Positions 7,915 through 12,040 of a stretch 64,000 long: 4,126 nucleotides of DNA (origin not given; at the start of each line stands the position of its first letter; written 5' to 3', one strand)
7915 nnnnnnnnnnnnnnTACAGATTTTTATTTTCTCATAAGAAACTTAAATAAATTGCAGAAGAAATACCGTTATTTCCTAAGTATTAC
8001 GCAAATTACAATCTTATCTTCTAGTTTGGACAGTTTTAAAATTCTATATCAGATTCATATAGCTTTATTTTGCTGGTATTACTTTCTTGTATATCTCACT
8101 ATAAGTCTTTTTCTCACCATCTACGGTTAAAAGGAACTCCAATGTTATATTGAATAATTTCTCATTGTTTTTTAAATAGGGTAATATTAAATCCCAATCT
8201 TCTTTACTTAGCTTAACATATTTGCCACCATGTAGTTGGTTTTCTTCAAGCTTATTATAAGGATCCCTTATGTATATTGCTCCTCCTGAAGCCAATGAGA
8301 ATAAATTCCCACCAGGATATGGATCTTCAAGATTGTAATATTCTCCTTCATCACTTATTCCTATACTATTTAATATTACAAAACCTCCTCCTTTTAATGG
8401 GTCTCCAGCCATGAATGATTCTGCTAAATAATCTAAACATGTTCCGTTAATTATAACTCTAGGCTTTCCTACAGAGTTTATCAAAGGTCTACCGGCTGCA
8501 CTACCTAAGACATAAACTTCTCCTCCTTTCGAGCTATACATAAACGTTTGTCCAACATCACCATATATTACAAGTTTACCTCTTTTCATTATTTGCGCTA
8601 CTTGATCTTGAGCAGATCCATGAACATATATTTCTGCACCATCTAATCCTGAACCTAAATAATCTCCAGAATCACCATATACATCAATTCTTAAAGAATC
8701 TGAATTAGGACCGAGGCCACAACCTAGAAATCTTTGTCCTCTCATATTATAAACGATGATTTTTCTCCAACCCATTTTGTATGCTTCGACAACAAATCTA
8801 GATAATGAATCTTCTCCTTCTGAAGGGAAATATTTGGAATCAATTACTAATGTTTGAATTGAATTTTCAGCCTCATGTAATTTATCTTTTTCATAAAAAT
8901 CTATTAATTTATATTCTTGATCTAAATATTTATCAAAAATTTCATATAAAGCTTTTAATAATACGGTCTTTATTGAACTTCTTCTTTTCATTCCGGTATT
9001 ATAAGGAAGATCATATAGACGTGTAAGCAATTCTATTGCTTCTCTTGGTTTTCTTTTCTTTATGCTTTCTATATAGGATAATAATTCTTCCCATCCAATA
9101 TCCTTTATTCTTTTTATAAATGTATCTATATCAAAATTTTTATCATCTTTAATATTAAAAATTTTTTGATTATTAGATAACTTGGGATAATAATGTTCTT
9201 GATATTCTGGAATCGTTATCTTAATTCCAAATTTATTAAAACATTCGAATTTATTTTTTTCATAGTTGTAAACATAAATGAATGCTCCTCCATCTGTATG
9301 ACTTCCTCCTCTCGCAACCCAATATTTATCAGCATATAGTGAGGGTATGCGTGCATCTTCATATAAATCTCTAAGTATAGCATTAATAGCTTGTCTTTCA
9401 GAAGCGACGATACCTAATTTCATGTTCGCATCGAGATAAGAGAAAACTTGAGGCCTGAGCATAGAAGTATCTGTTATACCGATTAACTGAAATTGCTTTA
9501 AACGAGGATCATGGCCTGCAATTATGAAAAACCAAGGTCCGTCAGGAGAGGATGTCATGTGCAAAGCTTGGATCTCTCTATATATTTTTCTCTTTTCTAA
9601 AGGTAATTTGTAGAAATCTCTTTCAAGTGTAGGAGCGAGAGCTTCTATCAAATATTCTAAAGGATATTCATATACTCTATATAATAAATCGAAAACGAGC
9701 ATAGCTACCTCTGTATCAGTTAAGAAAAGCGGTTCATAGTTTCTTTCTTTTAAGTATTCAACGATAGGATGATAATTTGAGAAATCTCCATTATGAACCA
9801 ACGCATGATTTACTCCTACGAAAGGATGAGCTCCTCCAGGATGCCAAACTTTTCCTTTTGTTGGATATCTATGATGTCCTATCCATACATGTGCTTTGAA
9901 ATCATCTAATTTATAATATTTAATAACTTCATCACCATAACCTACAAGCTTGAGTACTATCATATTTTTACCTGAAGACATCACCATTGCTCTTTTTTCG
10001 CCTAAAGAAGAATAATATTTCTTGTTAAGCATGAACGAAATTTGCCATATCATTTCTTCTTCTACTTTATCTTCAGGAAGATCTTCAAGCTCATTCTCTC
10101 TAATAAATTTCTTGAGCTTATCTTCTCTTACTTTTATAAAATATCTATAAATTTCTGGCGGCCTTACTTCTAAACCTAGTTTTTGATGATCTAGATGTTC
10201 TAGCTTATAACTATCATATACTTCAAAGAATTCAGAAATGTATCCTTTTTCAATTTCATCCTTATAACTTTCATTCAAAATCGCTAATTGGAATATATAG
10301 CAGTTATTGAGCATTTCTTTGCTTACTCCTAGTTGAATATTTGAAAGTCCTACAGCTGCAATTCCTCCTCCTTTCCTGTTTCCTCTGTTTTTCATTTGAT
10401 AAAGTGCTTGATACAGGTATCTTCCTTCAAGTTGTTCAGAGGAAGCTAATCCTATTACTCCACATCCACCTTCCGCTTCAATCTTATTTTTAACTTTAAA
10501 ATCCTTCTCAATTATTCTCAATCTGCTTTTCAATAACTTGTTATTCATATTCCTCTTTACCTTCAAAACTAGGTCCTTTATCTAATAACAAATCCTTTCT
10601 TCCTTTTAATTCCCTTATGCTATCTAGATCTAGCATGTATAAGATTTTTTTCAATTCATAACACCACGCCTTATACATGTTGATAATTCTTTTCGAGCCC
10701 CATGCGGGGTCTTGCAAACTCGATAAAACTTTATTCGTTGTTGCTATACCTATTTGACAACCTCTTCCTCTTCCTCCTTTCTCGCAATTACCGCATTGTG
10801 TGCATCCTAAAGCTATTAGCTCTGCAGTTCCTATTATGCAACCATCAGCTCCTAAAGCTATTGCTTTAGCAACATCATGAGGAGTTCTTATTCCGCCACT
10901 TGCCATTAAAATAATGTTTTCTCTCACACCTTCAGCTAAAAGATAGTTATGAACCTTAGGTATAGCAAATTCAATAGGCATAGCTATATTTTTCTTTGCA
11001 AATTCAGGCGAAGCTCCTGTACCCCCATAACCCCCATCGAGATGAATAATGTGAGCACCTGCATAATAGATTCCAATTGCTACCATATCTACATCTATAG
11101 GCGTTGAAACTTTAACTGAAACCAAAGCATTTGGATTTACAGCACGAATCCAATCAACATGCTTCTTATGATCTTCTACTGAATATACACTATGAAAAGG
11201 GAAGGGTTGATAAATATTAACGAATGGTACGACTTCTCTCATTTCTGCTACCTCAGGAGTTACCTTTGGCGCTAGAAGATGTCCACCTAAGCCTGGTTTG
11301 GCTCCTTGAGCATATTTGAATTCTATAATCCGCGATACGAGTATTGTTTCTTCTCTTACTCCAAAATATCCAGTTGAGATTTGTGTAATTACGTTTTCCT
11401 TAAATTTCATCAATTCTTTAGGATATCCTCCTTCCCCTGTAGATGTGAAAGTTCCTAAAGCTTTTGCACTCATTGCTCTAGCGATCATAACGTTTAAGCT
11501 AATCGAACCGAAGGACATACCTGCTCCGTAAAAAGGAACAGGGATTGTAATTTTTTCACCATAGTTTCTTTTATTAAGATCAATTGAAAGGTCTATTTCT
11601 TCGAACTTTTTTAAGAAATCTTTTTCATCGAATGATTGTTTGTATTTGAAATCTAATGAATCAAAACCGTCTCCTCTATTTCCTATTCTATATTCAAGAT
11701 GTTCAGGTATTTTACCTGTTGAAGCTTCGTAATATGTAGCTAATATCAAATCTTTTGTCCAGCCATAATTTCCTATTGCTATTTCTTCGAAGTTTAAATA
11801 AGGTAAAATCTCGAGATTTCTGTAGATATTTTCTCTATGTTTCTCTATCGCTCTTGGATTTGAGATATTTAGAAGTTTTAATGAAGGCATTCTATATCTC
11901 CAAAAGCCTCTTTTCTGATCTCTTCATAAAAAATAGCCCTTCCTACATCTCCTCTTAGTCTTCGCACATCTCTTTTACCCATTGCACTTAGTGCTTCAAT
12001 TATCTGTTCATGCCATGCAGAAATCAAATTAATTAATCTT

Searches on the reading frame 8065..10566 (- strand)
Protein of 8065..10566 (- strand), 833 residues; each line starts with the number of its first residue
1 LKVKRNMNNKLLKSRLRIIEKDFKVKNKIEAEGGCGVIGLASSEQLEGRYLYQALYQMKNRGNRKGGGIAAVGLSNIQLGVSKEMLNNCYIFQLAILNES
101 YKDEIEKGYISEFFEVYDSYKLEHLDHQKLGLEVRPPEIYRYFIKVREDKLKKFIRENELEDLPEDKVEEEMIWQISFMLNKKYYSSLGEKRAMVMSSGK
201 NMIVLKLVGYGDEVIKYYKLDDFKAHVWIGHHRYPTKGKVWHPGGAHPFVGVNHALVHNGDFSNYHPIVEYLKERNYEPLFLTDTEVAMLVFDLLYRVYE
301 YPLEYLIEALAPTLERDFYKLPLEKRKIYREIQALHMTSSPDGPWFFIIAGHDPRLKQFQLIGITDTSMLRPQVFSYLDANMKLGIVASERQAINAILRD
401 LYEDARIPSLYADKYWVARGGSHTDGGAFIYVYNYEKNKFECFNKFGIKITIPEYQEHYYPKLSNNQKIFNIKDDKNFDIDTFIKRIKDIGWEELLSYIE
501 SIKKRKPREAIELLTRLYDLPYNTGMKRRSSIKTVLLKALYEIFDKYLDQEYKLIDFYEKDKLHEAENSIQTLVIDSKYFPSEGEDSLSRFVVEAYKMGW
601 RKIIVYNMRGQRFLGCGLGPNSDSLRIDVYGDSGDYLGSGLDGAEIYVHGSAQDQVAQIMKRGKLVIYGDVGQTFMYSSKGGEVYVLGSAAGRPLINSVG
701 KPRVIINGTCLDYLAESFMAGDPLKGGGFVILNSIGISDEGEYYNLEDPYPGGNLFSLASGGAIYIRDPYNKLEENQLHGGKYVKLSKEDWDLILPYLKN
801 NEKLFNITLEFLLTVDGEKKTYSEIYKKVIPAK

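Call 11: search_protein_families(library=pfam, proteins=[window:8065-10566:-], max_evalue=0.001)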
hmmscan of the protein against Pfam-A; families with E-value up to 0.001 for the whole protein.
window:8065-10566:- (833 aa): 2 families
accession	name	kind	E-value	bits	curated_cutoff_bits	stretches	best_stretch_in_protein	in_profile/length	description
PF01493.24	GXGXG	-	6.2e-13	49.1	32.5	1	622-776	29-172/190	GXGXG motif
PF13522.11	GATase_6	-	1.3e-06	28.9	27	1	224-290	9-75/130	Glutamine amidotransferase domain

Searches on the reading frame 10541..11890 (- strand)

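Call 11: search_protein_families(library=pfam, proteins=[window:10541-11890:-], max_evalue=0.001)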
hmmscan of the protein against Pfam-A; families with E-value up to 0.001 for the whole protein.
window:10541-11890:- (449 aa): 5 families
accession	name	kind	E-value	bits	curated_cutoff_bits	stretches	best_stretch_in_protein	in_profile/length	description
PF01645.23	Glu_synthase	-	1.6e-89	301.1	20.4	1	104-417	53-363/369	Conserved region in glutamate synthase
PF01070.24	FMN_dh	-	6.5e-08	32.4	24.9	1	319-363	267-311/350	FMN-dependent dehydrogenase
PF03060.21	NMO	-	8e-05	22.6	28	1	294-363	173-231/331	Nitronate monooxygenase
PF00478.31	IMPDH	-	0.00011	21.8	25.6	1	301-355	187-237/345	IMP dehydrogenase / GMP reductase domain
PF04898.20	Glu_syn_central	-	0.00027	20.9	22.8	1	297-350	160-214/277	Glutamate synthase central domain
